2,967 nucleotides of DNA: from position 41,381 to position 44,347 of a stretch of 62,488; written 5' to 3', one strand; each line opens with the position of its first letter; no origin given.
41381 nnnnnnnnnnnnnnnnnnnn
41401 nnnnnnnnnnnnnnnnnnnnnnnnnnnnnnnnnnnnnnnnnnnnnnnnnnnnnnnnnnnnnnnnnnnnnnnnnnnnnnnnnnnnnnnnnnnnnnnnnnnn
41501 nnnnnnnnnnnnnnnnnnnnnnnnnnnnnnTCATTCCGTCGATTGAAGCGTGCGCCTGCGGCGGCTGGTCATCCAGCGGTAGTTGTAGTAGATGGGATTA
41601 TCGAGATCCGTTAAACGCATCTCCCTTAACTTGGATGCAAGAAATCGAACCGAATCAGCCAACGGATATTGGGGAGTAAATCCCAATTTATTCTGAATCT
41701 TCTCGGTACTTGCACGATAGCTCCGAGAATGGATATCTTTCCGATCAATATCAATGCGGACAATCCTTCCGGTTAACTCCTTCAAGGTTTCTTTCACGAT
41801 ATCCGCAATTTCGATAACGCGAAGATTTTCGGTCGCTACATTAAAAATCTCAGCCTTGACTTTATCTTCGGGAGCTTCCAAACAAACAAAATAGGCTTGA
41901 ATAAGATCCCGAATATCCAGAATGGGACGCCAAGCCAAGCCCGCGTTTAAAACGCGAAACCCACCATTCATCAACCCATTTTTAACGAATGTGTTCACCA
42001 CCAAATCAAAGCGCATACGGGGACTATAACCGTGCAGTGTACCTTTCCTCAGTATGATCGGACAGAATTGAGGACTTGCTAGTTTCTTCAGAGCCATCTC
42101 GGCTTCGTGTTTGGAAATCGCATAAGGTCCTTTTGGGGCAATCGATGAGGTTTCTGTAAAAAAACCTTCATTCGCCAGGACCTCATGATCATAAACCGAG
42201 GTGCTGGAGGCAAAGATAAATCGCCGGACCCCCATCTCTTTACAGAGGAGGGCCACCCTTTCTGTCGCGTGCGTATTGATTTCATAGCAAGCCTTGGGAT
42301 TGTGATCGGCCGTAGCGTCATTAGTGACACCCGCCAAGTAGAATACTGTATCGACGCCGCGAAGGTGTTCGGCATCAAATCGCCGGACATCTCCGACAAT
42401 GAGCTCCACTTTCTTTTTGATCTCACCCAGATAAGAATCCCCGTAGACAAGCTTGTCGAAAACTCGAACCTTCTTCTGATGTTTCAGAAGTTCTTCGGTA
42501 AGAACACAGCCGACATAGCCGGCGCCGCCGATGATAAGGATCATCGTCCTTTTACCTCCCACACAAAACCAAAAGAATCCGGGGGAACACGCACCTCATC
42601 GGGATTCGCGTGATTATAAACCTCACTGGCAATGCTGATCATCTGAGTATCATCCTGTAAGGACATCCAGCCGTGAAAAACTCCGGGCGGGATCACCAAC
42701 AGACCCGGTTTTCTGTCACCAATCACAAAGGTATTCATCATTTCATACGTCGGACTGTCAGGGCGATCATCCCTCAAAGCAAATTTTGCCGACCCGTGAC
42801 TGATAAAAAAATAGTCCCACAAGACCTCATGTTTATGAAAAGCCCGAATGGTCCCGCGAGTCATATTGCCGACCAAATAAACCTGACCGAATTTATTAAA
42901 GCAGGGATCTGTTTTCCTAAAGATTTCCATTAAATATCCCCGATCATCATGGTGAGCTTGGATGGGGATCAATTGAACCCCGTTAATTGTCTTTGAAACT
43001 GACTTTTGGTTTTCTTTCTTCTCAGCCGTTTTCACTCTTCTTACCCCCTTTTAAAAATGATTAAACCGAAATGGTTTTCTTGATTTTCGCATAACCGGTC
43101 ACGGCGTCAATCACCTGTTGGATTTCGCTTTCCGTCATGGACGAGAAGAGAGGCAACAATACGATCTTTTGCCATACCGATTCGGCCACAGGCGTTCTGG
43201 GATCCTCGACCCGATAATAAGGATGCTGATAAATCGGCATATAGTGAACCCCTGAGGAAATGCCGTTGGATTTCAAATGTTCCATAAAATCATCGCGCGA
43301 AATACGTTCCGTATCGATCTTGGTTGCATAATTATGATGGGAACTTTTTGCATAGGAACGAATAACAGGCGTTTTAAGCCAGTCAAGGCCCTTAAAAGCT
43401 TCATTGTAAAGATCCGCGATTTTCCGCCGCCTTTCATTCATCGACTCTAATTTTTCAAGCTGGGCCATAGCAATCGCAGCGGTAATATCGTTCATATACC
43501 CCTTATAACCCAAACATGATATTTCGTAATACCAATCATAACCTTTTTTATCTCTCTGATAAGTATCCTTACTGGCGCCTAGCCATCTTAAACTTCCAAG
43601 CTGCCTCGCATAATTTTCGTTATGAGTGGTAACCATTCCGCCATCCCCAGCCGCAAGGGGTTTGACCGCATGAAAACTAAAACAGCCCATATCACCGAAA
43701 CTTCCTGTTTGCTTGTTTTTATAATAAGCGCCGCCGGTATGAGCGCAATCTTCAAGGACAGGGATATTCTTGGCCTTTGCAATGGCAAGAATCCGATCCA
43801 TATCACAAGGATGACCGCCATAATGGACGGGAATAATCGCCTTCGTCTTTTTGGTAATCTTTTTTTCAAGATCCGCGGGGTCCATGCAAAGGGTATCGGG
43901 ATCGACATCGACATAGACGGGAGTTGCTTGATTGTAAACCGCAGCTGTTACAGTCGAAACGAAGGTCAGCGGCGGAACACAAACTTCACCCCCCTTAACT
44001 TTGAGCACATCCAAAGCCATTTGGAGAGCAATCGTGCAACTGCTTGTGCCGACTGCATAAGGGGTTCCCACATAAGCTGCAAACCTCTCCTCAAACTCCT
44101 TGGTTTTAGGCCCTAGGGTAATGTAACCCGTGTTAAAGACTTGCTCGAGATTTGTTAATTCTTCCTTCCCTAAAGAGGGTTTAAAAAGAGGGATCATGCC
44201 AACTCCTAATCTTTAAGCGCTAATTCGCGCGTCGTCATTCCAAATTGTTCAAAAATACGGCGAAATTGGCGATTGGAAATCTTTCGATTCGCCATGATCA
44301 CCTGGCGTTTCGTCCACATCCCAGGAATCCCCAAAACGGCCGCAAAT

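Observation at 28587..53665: Envelope-glycan supercluster of about 25 kb, built from duplicated modules, with no recognisable Wzx/Wzz/initiating transferase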

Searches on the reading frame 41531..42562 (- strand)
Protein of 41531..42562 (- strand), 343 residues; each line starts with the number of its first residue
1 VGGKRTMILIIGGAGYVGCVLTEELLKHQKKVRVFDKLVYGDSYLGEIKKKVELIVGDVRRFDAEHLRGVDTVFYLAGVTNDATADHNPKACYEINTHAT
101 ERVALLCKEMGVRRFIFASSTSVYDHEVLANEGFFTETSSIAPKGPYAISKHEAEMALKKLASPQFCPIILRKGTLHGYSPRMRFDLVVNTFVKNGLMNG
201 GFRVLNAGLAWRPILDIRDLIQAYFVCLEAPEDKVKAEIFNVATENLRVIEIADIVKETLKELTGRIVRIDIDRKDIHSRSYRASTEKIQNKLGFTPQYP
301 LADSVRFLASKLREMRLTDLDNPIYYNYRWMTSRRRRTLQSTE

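Call 4: search_protein_families(library=pfam, proteins=[window:41531-42562:-], max_evalue=0.01)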
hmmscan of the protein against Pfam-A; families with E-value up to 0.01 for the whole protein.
window:41531-42562:- (343 aa): 8 families
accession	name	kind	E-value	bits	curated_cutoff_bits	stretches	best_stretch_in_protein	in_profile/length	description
PF01370.27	Epimerase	-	2.8e-35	122.3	20.9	1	8-243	1-240/240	NAD dependent epimerase/dehydratase family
PF01073.25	3Beta_HSD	-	2.8e-18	66.4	22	1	9-160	1-159/280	3-beta hydroxysteroid dehydrogenase/isomerase family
PF16363.11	GDP_Man_Dehyd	-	2e-17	64.1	27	1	9-306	1-330/332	GDP-mannose 4,6 dehydratase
PF04321.23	RmlD_sub_bind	-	2e-12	47.2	27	1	7-180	2-155/287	RmlD substrate binding domain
PF13460.12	NAD_binding_10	-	2.8e-10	40.8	27.2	1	12-160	1-133/184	NAD(P)H-binding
PF07993.18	NAD_binding_4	-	4.2e-10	39.7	20.1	1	13-178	4-209/258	Male sterility protein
PF02719.21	Polysacc_synt_2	-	1.3e-06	28.2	20.2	1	8-120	1-128/293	Polysaccharide biosynthesis protein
PF05368.20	NmrA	-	1.4e-05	25.3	27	1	6-125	3-112/298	NmrA-like family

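Call 13: search_protein_families(library=ncbifam, proteins=[window:41531-42562:-], max_evalue=0.001)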
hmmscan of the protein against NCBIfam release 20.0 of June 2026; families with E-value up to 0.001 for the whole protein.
window:41531-42562:- (343 aa): 24 families
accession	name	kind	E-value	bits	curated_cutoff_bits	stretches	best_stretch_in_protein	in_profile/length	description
TIGR01179.1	galE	equivalog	4.7e-27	94.7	262.3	2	7-172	1-172/332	UDP-glucose 4-epimerase GalE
TIGR01181.1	dTDP_gluc_dehyt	equivalog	3.9e-20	72.2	365.1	1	8-306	2-305/321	dTDP-glucose 4,6-dehydratase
TIGR04180.1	EDH_00030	hypoth_equivalog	5.6e-19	68.3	475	1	8-299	1-296/297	NAD-dependent 4,6-dehydratase LegB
TIGR03466.1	HpnA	hypoth_equivalog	2.9e-16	59.3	367.65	1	8-165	3-159/327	hopanoid-associated sugar epimerase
TIGR02197.1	heptose_epim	equivalog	1.8e-15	57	274.6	1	8-155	1-146/316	ADP-glyceromanno-heptose 6-epimerase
TIGR01214.1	rmlD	equivalog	9.9e-13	47.8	224.05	1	8-185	2-159/285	dTDP-4-dehydrorhamnose reductase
NF007956.0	PRK10675.1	subfamily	9.4e-12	44.7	394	1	8-172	3-176/338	UDP-glucose 4-epimerase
NF007582.0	PRK10217.1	equivalog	1.6e-10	40.6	698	1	7-301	3-320/355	dTDP-glucose 4,6-dehydratase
NF043036.1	ErythonDh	equivalog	2e-10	40.4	325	1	8-159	3-161/321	D-erythronate dehydrogenase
NF042422.1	oxyalk_red_OleD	equivalog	3.3e-10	39.9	580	1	8-178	3-170/329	2-alkyl-3-oxoalkanoate reductase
NF041015.1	UDPsulfquin_syn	equivalog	7.7e-10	38.3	575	1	185-330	235-383/384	UDP-sulfoquinovose synthase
TIGR01746.1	Thioester-redct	subfamily_domain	3.8e-09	36.3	213.35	1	69-285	88-300/371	thioester reductase domain-containing protein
NF011728.1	PRK15181.1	equivalog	1.5e-08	34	760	1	8-303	18-328/348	Vi polysaccharide biosynthesis UDP-N-acetylglucosaminuronic acid C-4 epimerase TviC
NF008872.0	PRK11908.1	equivalog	8.9e-08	31.5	294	1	8-140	4-136/349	bifunctional UDP-4-keto-pentose/UDP-xylose synthase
TIGR03589.1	PseB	equivalog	2e-07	30.2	407.75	1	6-119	5-124/324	UDP-N-acetylglucosamine 4,6-dehydratase (inverting)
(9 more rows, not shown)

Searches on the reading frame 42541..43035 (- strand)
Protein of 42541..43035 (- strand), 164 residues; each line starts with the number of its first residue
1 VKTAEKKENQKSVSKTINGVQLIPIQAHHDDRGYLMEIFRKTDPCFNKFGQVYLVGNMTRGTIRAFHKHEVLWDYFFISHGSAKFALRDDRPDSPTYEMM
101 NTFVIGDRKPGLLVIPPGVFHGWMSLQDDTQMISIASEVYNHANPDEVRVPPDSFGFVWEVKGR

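Call 4: search_protein_families(library=pfam, proteins=[window:42541-43035:-], max_evalue=0.01)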
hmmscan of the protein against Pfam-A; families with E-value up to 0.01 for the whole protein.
window:42541-43035:- (164 aa): 3 families
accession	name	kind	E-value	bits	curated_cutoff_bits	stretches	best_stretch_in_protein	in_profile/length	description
PF00908.23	dTDP_sugar_isom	-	3.5e-17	63.1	27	1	16-160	3-153/168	dTDP-4-dehydrorhamnose 3,5-epimerase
PF05523.17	FdtA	-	4e-07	30.3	23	1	19-143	2-117/131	WxcM-like, C-terminal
PF14667.12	Polysacc_synt_C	-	6.4e-07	29.9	28.7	1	28-147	1-110/111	Polysaccharide biosynthesis C-terminal domain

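Call 13: search_protein_families(library=ncbifam, proteins=[window:42541-43035:-], max_evalue=0.001)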
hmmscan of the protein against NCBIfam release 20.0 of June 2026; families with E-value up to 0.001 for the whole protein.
window:42541-43035:- (164 aa): 1 family
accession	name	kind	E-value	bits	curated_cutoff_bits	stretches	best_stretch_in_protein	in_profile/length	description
TIGR01221.1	rmlC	equivalog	3.6e-08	33.4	155.75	1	14-145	4-140/176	dTDP-4-dehydrorhamnose 3,5-epimerase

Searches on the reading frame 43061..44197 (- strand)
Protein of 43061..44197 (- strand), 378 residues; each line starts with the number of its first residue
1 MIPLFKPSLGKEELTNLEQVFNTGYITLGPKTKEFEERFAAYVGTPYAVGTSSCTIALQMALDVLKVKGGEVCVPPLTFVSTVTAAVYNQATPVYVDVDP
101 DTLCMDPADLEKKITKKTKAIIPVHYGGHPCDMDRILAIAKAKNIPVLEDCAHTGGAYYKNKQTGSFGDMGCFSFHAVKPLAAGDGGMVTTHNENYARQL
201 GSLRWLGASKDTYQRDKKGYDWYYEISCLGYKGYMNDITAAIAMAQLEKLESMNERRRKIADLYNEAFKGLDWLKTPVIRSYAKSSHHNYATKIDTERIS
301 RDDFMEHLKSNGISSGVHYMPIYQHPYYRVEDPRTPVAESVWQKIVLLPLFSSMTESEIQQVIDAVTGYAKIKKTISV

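Call 4: search_protein_families(library=pfam, proteins=[window:43061-44197:-], max_evalue=0.01)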
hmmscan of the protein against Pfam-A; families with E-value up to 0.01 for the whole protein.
window:43061-44197:- (378 aa): 4 families
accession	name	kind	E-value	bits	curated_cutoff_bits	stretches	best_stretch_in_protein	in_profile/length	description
PF01041.23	DegT_DnrJ_EryC1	-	1.3e-117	393.6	19.8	1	8-366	2-359/360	DegT/DnrJ/EryC1/StrS aminotransferase family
PF00155.27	Aminotran_1_2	-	7.3e-12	45.6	19.7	1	31-159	42-194/361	Aminotransferase class I and II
PF01212.27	Beta_elim_lyase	-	1.3e-05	25.2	27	1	30-194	32-214/288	Beta-eliminating lyase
PF01053.26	Cys_Met_Meta_PP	-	0.0013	17.9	27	1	30-158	52-181/381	Cys/Met metabolism PLP-dependent enzyme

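Call 11: find_encoding_contigs(protein=window:43061-44197:-, flank=10000, max_places=6)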
Protein window:43061-44197:- (378 aa): 1 contig read that carries it; 1 place shown.
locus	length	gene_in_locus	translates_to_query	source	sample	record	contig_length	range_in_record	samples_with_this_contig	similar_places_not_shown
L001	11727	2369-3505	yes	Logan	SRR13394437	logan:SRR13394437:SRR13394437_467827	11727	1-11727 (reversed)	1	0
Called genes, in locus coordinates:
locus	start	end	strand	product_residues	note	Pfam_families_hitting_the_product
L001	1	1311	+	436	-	?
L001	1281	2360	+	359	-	PF13641:Glyco_tranf_2_3, PF00535:Glycos_transf_2, PF10111:Glyco_tranf_2_2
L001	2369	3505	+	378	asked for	PF00155:Aminotran_1_2, PF01041:DegT_DnrJ_EryC1, PF01212:Beta_elim_lyase (weak)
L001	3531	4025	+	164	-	PF00908:dTDP_sugar_isom, PF05523:FdtA (weak), PF14667:Polysacc_synt_C (weak)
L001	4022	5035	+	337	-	PF01073:3Beta_HSD, PF01370:Epimerase, PF02719:Polysacc_synt_2 (weak), PF04321:RmlD_sub_bind, PF13460:NAD_binding_10, PF16363:GDP_Man_Dehyd, PF07993:NAD_binding_4 (weak)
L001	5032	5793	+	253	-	PF13489:Methyltransf_23 (weak), PF13847:Methyltransf_31 (weak), PF08241:Methyltransf_11, PF08242:Methyltransf_12, PF13649:Methyltransf_25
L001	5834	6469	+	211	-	PF02698:DUF218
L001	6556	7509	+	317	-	PF03706:LPG_synthase_TM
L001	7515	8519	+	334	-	PF03706:LPG_synthase_TM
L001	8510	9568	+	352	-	PF13472:Lipase_GDSL_2, PF16822:ALGX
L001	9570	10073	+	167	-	PF08660:Alg14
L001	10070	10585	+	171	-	PF04101:Glyco_tran_28_C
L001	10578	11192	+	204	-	PF01209:Ubie_methyltran (faint), PF13489:Methyltransf_23, PF13847:Methyltransf_31, PF08241:Methyltransf_11, PF08242:Methyltransf_12 (weak), PF13649:Methyltransf_25 (weak)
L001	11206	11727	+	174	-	?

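Call 12: search_protein_families(library=ncbifam, proteins=[window:43061-44197:-], max_evalue=0.001)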
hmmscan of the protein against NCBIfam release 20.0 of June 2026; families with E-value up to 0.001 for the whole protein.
window:43061-44197:- (378 aa): 17 families
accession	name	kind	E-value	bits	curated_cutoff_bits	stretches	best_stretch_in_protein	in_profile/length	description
TIGR03588.1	PseC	equivalog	2.1e-96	323.2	423.5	1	1-367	1-377/380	UDP-4-amino-4,6-dideoxy-N-acetyl-beta-L-altrosamine transaminase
NF008658.2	PRK11658.1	equivalog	2.5e-95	319.3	631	1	2-367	5-374/379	UDP-4-amino-4-deoxy-L-arabinose aminotransferase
NF008687.0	PRK11706.1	equivalog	2.3e-77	260.3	375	1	1-369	1-373/375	dTDP-4-amino-4,6-dideoxygalactose transaminase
TIGR04181.1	NHT_00031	hypoth_equivalog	2.4e-71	240.5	420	1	2-349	1-357/359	LegC family aminotransferase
TIGR02379.1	ECA_wecE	subfamily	7e-63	212.6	434.85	1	1-369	1-374/376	dTDP-4-amino-4,6-dideoxy-D-glucose transaminase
TIGR04427.1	PLP_DesI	equivalog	3.2e-56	191.1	650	1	16-366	37-379/390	dTDP-4-dehydro-6-deoxyglucose aminotransferase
NF011936.0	PRK15407.1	equivalog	1.3e-46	159.2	423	1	10-371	45-437/440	lipopolysaccharide biosynthesis protein RfbH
NF005817.0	PRK07683.1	equivalog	5e-05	22.2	575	1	48-153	92-203/387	aminotransferase A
NF004650.0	PRK05994.1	equivalog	7.5e-05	21.7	667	1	28-154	61-188/427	O-acetylhomoserine aminocarboxypropyltransferase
NF005816.0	PRK07682.1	equivalog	8.4e-05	21.3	620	1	49-123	94-169/390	aminotransferase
NF006230.0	PRK08363.1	equivalog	0.0001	21.3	534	1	51-123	99-172/398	alanine aminotransferase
NF041364.1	GntC_guanitoxin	equivalog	0.00019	20.4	415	1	51-124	66-141/356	guanitoxin biosynthesis PLP-dependent (S)-gamma-hydroxy-L-arginine cyclodehydratase GntC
NF006096.0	PRK08248.1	equivalog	0.0004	19.1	726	1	27-151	61-186/431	homocysteine synthase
NF006229.0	PRK08361.1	equivalog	0.00053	19.1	624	0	54-132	102-180/391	aspartate aminotransferase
TIGR01326.1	OAH_OAS_sulfhy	subfamily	0.00054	18.8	495.1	1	28-159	55-187/418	O-acetylhomoserine aminocarboxypropyltransferase/cysteine synthase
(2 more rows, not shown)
